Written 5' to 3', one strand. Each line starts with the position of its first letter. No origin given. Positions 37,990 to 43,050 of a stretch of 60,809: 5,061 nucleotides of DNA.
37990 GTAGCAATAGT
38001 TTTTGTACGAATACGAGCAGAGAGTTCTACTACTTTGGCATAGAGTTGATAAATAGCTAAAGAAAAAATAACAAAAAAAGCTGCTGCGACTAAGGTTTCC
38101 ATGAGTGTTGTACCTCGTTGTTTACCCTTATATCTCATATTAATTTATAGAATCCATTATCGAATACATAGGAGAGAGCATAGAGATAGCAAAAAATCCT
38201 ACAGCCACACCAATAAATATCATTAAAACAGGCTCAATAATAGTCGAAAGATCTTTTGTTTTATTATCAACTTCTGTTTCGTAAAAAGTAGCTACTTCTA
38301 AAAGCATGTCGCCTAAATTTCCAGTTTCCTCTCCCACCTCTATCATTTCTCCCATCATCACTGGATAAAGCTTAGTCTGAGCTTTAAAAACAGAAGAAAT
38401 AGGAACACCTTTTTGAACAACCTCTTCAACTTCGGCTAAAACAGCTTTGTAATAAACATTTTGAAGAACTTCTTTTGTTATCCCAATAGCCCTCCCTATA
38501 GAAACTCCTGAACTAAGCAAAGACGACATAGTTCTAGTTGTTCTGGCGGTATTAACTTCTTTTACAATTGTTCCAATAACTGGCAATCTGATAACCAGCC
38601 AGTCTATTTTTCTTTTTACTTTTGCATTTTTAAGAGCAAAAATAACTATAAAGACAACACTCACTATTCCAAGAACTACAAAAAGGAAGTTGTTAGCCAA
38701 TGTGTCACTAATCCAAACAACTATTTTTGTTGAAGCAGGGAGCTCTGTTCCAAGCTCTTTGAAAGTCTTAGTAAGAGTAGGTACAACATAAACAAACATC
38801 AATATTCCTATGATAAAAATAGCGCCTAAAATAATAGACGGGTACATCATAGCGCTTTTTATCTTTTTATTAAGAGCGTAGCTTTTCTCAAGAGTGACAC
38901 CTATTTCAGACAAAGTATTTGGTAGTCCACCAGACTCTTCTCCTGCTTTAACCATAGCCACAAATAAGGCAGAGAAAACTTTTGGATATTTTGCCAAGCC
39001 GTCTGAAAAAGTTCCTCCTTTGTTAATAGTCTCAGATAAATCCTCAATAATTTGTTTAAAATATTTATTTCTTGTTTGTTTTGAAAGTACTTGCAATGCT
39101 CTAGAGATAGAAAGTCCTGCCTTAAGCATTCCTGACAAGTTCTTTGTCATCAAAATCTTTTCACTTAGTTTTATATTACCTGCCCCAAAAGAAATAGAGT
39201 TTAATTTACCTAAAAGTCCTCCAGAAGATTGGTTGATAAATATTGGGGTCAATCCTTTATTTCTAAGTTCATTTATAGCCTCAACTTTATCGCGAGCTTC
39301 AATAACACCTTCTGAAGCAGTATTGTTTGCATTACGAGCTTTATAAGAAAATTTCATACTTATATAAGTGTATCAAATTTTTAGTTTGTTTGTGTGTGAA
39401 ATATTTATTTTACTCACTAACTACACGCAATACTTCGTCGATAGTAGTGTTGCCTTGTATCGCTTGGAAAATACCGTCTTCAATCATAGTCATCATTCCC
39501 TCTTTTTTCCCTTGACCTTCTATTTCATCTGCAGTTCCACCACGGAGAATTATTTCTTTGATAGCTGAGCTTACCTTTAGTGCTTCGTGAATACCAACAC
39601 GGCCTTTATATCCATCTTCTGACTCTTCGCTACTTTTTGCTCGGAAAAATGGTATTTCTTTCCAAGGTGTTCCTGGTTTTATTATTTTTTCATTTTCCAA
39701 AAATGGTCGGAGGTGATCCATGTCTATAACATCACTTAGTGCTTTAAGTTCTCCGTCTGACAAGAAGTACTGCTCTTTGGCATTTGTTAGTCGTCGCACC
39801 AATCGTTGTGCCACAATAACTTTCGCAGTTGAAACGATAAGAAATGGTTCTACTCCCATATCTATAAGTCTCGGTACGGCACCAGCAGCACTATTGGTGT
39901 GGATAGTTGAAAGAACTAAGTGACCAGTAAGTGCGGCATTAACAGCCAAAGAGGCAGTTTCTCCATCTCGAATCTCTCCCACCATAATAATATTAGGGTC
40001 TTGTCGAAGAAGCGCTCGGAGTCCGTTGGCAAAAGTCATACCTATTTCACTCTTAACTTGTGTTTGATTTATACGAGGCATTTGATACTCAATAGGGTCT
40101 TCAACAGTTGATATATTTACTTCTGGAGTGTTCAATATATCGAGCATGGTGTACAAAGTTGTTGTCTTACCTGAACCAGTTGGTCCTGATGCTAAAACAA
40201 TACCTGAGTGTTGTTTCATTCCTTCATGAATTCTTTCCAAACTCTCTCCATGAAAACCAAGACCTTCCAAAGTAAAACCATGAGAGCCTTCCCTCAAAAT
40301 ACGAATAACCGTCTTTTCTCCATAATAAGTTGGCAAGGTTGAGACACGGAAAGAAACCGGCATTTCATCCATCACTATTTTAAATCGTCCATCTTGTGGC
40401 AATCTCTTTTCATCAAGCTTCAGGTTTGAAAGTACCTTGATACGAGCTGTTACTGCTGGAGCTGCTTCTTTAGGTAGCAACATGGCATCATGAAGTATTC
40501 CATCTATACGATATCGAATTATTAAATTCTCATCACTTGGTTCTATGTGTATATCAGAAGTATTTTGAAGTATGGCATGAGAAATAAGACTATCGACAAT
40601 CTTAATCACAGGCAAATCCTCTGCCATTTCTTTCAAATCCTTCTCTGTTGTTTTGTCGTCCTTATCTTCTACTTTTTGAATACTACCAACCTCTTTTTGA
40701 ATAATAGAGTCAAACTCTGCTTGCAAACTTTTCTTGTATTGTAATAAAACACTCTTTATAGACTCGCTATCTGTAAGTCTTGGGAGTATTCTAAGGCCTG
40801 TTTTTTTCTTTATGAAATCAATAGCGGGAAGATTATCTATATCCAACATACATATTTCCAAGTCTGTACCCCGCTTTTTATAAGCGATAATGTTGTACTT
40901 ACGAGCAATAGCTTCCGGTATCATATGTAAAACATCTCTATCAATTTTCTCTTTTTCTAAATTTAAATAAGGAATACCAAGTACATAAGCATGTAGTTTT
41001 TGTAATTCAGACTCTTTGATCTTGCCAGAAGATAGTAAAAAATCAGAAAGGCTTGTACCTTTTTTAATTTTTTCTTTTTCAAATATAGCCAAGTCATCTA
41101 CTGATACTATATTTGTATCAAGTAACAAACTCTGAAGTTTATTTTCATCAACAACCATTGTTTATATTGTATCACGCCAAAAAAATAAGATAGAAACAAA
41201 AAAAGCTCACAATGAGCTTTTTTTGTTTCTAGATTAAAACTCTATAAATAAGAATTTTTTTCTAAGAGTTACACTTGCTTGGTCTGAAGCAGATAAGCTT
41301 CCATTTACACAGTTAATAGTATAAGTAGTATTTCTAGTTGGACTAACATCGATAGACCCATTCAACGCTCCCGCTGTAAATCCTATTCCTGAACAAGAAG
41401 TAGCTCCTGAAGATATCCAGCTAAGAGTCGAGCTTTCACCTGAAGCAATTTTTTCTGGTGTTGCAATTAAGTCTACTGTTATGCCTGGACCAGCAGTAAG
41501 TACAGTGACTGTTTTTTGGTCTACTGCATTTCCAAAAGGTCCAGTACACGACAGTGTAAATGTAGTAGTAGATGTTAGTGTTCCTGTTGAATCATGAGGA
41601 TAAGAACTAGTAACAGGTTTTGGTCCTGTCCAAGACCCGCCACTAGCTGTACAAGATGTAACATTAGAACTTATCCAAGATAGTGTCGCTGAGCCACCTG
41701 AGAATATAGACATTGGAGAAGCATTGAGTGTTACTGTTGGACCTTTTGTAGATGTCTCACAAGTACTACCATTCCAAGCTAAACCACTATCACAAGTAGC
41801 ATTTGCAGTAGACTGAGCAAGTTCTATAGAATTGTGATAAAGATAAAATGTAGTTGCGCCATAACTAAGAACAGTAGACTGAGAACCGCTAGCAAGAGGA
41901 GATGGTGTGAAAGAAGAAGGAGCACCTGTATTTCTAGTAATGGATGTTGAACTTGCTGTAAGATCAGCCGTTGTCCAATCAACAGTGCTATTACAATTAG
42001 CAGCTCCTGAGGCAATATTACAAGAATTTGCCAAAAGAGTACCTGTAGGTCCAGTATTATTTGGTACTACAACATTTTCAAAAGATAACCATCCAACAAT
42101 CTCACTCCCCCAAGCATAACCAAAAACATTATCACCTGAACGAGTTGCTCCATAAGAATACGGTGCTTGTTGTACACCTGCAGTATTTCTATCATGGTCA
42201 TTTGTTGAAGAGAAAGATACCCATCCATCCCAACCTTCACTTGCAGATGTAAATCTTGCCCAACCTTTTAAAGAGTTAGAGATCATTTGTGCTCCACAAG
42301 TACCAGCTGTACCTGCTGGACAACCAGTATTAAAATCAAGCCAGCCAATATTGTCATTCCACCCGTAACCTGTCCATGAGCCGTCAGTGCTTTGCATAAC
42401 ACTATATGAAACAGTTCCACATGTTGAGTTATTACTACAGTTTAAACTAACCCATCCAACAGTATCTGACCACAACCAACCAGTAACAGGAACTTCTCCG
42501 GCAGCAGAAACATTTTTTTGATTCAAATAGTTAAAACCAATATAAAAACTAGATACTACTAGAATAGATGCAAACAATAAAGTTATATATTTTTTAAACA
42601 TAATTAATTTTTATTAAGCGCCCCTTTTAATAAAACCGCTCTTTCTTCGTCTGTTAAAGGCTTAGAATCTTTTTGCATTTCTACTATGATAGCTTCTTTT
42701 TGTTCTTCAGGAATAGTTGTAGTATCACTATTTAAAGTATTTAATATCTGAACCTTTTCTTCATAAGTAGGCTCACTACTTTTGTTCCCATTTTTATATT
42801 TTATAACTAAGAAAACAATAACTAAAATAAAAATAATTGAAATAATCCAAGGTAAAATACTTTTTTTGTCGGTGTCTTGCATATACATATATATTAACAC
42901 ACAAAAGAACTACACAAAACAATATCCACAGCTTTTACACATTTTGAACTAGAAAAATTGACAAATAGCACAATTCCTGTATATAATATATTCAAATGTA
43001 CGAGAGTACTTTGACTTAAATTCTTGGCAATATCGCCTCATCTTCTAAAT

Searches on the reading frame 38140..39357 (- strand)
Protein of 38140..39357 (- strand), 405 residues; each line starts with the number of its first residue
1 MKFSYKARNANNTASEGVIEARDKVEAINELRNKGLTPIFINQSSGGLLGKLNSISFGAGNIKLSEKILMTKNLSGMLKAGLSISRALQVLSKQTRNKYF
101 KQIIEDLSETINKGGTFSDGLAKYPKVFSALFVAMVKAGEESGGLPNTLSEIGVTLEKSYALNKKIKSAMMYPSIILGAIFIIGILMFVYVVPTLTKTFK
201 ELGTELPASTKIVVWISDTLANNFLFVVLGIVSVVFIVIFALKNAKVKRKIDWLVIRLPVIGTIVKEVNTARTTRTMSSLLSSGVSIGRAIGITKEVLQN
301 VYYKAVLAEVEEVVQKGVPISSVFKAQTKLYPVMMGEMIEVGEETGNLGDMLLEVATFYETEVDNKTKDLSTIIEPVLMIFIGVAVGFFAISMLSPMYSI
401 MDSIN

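Call 8: search_protein_families(library=pfam, proteins=[window:38140-39357:-], max_evalue=0.001)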
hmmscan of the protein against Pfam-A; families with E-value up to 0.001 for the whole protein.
window:38140-39357:- (405 aa): 1 family
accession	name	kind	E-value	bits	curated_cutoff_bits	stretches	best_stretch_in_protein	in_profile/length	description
PF00482.28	T2SSF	-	2.2e-55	186.4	25.2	2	71-193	2-125/125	Type II secretion system (T2SS), protein F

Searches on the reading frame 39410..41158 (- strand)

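Call 8: search_protein_families(library=pfam, proteins=[window:39410-41158:-], max_evalue=0.001)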
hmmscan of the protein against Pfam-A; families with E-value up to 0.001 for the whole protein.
window:39410-41158:- (582 aa): 2 families
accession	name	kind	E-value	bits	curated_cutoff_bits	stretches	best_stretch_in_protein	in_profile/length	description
PF00437.27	T2SSE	-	7.5e-120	400.4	24.9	1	179-578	3-370/370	Type II/IV secretion system protein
PF05157.20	MshEN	-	5.5e-12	45.9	23.1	1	60-143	1-85/90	MshEN domain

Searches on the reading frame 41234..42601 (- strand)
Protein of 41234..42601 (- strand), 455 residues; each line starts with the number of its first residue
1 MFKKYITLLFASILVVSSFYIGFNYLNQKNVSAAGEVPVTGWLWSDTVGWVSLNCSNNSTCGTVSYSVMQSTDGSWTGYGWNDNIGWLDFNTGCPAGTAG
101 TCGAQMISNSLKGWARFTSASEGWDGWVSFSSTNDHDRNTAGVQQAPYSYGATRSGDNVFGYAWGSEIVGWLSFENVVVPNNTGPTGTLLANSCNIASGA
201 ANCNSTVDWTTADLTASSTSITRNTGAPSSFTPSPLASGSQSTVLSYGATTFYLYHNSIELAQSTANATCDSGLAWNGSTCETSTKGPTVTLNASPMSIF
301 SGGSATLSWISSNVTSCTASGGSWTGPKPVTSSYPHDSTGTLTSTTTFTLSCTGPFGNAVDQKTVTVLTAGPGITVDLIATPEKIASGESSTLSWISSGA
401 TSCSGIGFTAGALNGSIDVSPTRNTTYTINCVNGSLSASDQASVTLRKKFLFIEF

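Call 3: search_protein_families(library=pfam, proteins=[window:41234-42601:-], max_evalue=1)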
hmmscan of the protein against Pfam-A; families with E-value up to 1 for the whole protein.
window:41234-42601:- (455 aa): 0 families

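Call 4: search_protein_families(library=ncbifam, proteins=[window:41234-42601:-], max_evalue=1)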
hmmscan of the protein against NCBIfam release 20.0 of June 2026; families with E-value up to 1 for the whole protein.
window:41234-42601:- (455 aa): 0 families

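Call 98: search_solved_structures(query=window:41234-42601:-, max_evalue=1)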
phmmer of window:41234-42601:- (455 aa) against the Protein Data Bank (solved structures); distinct sequences matched with E-value up to 1: 6.
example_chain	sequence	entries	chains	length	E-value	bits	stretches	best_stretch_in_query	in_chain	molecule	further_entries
6l57_A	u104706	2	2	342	0.07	15.2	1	291-366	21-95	Isocitrate dehydrogenase [NAD] subunit alpha, mitochondrial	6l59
6kde_A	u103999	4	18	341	0.07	15.2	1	291-366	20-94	Isocitrate dehydrogenase [NAD] subunit alpha, mitochondrial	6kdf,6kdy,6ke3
8grb_B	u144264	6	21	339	0.072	15.2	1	291-366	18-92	Isocitrate dehydrogenase [NAD] subunit alpha, mitochondrial | Human IDH3 alpha subunit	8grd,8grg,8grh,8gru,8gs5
5gre_A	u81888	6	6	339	0.072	15.2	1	291-366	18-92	Isocitrate dehydrogenase [NAD] subunit alpha, mitochondrial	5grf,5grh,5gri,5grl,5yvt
7ce3_A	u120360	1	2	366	0.076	15.1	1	291-366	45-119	Isocitrate dehydrogenase [NAD] subunit alpha, mitochondrial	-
4fom_A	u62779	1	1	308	0.61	12.1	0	352-402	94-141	Poliovirus receptor-related protein 3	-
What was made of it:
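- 41234..42900 (-): Constant partners of N-module arrays: a 98-aa single-TM protein (42604-42900) and a 455-aa GW-repeat secreted/membrane protein (41234-42601). No Pfam or NCBIfam hit (calls 3, 4); a PDB sequence search returned only chance-level hits (E >= 0.07, call 98).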

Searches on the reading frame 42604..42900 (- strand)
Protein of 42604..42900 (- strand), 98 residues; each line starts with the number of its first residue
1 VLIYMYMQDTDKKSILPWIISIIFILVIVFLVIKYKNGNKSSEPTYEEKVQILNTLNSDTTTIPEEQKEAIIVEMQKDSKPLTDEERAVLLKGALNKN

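Call 3: search_protein_families(library=pfam, proteins=[window:42604-42900:-], max_evalue=1)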
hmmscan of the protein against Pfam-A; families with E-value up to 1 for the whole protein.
window:42604-42900:- (98 aa): 7 families
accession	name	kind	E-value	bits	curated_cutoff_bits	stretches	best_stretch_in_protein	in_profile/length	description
PF15102.11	TMEM154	-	0.03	14.6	30.3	1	15-83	68-142/153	TMEM154 protein family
PF01036.24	Bac_rhodopsin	-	0.035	14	24.6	1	8-52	121-167/224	Bacteriorhodopsin-like protein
PF10717.14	ODV-E18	-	0.081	13.2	28.1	1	19-58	30-71/87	Occlusion-derived virus envelope protein ODV-E18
PF13965.12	SID-1_RNA_chan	-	0.093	11.7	28.7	1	19-92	124-198/594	dsRNA-gated channel SID-1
PF06667.17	PspB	-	0.14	12.6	25.6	1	16-62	7-52/73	Phage shock protein B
PF17870.6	Insulin_TMD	-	0.19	12.2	33.4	1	4-31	2-31/47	Insulin receptor trans-membrane segment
PF02009.21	RIFIN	-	0.41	11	32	1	4-41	279-315/327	Rifin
